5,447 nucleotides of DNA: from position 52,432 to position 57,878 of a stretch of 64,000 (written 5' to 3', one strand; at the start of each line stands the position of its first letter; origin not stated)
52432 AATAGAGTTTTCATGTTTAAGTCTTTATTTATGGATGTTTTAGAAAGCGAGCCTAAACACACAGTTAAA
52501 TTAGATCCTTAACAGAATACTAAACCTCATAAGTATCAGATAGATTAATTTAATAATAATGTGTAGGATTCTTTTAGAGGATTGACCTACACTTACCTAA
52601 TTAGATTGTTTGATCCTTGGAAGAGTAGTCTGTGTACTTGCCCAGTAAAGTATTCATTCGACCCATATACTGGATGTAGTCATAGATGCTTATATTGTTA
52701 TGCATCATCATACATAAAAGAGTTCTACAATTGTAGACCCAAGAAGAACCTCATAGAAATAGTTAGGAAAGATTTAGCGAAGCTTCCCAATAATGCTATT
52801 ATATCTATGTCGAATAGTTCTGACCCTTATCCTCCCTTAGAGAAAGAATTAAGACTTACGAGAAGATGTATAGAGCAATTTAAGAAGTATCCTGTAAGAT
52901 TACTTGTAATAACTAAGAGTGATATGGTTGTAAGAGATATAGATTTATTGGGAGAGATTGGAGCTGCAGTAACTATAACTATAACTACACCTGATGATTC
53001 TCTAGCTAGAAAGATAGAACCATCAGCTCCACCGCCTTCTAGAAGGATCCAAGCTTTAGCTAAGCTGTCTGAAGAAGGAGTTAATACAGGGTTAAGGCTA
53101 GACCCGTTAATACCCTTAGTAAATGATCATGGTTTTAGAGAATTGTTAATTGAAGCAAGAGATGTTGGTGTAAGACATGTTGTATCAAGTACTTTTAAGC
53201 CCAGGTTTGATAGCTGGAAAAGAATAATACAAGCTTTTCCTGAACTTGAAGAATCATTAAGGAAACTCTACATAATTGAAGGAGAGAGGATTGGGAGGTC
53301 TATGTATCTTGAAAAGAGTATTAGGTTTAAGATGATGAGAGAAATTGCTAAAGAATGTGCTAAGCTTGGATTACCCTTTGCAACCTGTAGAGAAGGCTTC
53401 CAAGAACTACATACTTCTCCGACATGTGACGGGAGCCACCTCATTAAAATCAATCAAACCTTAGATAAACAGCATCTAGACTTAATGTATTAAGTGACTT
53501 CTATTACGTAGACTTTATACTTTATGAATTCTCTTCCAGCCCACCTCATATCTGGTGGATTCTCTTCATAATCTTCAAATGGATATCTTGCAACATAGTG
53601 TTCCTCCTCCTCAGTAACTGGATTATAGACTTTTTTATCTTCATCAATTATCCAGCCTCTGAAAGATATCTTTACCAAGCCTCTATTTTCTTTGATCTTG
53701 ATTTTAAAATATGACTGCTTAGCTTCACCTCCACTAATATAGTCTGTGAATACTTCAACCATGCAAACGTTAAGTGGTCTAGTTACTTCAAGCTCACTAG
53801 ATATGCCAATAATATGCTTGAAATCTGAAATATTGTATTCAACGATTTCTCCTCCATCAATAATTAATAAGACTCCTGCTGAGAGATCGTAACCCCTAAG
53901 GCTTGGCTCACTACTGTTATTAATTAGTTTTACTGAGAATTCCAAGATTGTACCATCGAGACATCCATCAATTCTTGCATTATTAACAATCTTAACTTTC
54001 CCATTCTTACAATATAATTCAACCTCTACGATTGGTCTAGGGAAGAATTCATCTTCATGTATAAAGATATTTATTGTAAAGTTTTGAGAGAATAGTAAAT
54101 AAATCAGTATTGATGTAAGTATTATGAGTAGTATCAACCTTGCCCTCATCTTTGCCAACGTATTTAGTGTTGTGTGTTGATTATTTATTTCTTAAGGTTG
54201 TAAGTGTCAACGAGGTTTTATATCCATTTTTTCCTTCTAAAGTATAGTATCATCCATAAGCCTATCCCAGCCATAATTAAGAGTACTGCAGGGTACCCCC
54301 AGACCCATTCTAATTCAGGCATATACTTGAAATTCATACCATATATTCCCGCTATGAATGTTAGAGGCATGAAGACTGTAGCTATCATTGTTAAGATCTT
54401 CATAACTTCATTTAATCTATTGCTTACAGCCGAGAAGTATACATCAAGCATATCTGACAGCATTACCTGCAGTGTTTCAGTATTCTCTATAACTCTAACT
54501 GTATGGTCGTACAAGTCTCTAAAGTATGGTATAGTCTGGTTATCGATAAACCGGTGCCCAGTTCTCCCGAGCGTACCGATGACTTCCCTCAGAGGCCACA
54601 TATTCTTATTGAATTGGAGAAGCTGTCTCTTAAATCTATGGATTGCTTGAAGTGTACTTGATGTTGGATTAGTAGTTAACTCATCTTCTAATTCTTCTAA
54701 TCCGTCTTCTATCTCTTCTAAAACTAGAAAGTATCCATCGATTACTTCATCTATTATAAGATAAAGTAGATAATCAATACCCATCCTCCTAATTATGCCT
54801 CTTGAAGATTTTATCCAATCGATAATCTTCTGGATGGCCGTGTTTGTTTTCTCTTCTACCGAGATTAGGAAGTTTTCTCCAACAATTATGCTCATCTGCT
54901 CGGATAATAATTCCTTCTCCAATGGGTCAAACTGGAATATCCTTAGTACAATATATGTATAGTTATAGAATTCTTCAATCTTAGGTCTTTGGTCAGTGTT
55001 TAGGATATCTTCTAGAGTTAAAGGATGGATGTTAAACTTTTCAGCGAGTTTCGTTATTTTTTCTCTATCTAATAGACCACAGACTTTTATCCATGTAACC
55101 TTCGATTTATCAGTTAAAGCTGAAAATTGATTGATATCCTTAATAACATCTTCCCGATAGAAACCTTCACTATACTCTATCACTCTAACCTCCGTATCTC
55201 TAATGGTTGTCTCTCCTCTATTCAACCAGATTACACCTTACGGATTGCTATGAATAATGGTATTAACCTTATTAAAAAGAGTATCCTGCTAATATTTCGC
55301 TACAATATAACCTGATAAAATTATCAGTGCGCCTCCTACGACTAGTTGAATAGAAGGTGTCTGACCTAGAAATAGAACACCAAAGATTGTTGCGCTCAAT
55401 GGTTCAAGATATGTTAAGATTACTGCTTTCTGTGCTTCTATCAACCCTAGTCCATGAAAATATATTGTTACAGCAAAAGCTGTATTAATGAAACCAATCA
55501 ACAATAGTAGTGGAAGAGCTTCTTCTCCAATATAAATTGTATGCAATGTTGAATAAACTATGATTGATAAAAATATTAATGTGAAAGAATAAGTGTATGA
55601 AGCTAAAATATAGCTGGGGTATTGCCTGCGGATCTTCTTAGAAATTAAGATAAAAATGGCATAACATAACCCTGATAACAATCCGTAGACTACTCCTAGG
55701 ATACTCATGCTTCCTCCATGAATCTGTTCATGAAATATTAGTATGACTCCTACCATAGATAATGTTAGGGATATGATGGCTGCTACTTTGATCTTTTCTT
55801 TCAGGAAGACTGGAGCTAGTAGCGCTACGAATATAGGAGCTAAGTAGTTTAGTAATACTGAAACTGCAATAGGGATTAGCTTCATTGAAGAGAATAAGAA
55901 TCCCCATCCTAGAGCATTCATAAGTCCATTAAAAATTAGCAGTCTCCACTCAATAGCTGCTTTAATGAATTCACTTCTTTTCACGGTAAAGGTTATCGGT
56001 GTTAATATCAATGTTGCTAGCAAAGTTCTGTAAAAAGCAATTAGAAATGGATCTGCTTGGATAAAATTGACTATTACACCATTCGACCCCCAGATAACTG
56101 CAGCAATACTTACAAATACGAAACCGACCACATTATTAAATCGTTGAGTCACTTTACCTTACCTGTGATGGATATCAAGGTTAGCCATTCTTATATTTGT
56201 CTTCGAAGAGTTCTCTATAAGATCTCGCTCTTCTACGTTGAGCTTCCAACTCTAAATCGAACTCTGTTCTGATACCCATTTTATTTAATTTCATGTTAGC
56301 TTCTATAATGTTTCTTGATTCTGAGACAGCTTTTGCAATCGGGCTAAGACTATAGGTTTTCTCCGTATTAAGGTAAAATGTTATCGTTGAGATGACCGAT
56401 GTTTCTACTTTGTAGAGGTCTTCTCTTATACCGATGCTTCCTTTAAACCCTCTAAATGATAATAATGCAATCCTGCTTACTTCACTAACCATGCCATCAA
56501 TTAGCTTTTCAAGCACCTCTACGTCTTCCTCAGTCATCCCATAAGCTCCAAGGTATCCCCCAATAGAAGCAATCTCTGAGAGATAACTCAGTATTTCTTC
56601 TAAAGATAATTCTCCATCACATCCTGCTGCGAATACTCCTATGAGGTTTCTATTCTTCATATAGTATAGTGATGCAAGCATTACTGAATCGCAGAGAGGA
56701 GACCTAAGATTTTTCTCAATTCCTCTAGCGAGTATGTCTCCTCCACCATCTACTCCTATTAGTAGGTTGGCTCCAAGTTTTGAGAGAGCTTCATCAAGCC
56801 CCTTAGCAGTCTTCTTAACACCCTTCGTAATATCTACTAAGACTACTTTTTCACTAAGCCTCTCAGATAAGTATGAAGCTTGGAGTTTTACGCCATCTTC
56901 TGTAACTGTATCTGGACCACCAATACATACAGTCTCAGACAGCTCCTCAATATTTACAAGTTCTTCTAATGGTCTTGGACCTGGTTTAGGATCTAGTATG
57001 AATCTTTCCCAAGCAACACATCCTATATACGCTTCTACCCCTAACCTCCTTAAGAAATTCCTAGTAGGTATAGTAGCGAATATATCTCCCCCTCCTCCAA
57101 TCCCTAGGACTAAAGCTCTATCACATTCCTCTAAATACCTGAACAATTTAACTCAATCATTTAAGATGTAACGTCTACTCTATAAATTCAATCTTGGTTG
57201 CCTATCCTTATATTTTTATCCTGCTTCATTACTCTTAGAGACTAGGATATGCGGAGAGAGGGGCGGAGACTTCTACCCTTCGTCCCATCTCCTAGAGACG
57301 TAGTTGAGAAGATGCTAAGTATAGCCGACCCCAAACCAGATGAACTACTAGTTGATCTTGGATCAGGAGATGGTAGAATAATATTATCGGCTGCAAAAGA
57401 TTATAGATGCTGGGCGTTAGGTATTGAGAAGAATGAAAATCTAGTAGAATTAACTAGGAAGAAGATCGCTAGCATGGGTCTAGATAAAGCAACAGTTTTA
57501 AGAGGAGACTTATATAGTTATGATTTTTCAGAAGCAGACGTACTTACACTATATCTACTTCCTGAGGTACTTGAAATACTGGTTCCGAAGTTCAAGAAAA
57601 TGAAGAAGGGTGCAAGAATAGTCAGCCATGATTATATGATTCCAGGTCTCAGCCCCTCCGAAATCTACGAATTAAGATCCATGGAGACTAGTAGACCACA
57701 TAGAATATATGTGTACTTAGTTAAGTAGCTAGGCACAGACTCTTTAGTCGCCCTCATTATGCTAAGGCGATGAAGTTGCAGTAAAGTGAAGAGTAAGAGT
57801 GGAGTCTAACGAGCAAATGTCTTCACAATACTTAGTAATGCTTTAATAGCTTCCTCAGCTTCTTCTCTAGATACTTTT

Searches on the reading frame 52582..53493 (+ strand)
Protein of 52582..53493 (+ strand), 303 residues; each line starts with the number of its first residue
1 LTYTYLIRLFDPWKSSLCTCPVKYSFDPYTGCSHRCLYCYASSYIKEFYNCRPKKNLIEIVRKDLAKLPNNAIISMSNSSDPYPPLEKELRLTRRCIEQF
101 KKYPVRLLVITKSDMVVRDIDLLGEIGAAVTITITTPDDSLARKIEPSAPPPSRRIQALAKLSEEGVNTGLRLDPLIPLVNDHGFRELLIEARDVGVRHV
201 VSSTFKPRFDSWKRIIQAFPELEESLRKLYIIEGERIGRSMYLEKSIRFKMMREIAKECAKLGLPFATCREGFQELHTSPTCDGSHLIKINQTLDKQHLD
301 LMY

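Call 3: search_protein_families(library=pfam, proteins=[window:52582-53493:+], max_evalue=0.1)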
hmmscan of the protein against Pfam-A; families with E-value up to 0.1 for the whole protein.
window:52582-53493:+ (303 aa): 3 families
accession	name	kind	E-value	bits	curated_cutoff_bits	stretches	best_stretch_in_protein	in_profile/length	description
PF04055.27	Radical_SAM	-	8.3e-16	59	29.5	1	28-189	3-163/166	Radical SAM superfamily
PF08902.16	DUF1848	-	9.1e-06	26.1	30.5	0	16-41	237-262/262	Domain of unknown function (DUF1848)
PF20903.3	SPL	-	0.00042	19.8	27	1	23-189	78-247/338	Spore photoproduct lyase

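Call 4: search_protein_families(library=ncbifam, proteins=[window:52582-53493:+], max_evalue=0.1)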
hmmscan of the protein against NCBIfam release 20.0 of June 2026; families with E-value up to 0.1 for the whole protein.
window:52582-53493:+ (303 aa): 6 families
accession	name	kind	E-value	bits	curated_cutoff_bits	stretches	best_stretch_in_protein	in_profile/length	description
NF033668.1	rSAM_PA0069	hypoth_equivalog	6.1e-35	120.9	360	1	22-199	57-248/348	PA0069 family radical SAM protein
NF038135.1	rSAM_Rv2578c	equivalog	7.4e-24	84.4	430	1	19-255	57-307/317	Rv2578c family radical SAM protein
TIGR04470.1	rSAM_mob_pairB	equivalog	7.6e-24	84.5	410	1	23-183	19-182/285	radical SAM mobile pair protein B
NF038136.1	rSAM_Rv_intein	exception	3.5e-17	62.5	700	2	54-198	359-510/574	intein-containing Rv2578c family radical SAM protein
TIGR04070.1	photo_TT_lyase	equivalog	2.7e-08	33.1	400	1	18-194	73-252/338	spore photoproduct lyase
TIGR02026.1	BchE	equivalog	0.0094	14.8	481.35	1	31-123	202-290/497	magnesium-protoporphyrin IX monomethyl ester anaerobic oxidative cyclase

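Call 29: search_protein_families(library=padloc, proteins=[window:52582-53493:+], max_evalue=0.01)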
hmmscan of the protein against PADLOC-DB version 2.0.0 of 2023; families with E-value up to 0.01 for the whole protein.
window:52582-53493:+ (303 aa): 1 family
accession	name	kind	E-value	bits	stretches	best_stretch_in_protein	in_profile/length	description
PDLC03815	RTasDUF1848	-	0.00057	17.8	0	7-42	204-239/242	DRT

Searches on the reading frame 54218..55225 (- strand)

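Call 66: search_protein_families(library=pfam, proteins=[window:54218-55225:-], max_evalue=0.001)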
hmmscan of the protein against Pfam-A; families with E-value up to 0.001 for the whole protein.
window:54218-55225:- (335 aa): 1 family
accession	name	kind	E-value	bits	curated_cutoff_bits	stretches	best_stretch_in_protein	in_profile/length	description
PF01544.23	CorA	-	7.9e-78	262.2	27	1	42-331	3-292/292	CorA-like Mg2+ transporter protein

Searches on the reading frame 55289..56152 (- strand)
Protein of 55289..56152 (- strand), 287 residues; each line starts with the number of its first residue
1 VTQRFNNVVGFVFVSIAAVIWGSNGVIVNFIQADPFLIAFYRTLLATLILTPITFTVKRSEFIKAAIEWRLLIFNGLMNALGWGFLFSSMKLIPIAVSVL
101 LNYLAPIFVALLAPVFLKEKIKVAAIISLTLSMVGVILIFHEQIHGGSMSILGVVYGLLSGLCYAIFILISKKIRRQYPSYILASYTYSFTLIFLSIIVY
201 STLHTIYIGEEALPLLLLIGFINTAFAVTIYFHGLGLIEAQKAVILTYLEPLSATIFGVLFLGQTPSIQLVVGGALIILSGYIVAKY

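Call 66: search_protein_families(library=pfam, proteins=[window:55289-56152:-], max_evalue=0.001)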
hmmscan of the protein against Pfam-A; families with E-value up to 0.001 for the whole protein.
window:55289-56152:- (287 aa): 2 families
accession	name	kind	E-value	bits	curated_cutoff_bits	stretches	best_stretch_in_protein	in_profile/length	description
PF00892.27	EamA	-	2.3e-39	135.2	28.2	2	10-140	3-134/135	EamA-like transporter family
PF03151.22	TPT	-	0.00018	21.5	30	1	25-200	22-192/291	Triose-phosphate Transporter family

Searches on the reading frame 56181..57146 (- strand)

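Call 66: search_protein_families(library=pfam, proteins=[window:56181-57146:-], max_evalue=0.001)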
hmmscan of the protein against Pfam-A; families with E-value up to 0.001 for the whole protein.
window:56181-57146:- (321 aa): 1 family
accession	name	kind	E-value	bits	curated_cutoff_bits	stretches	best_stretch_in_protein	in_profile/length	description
PF06626.17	DUF1152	-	3.4e-93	312.6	27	1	12-301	1-293/295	Protein of unknown function (DUF1152)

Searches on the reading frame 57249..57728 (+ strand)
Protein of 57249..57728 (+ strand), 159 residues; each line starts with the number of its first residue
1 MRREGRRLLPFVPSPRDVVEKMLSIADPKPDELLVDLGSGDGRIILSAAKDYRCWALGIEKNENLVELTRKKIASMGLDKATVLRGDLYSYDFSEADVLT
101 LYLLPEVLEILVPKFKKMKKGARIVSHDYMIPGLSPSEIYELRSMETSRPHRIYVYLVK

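Call 66: search_protein_families(library=pfam, proteins=[window:57249-57728:+], max_evalue=0.001)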
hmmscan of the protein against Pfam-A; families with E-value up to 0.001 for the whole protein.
window:57249-57728:+ (159 aa): 4 families
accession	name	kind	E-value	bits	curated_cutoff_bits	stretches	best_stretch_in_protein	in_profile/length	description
PF08123.19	DOT1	-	3.2e-08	33.8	23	1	18-73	30-86/205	Histone methylation protein DOT1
PF13649.12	Methyltransf_25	-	2.4e-06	28.6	27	1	35-100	2-67/97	Methyltransferase domain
PF13847.12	Methyltransf_31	-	1.2e-05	25.5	27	1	34-130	7-113/145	Methyltransferase domain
PF02390.23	Methyltransf_4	-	0.00086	19.3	24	0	33-127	4-97/173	Putative methyltransferase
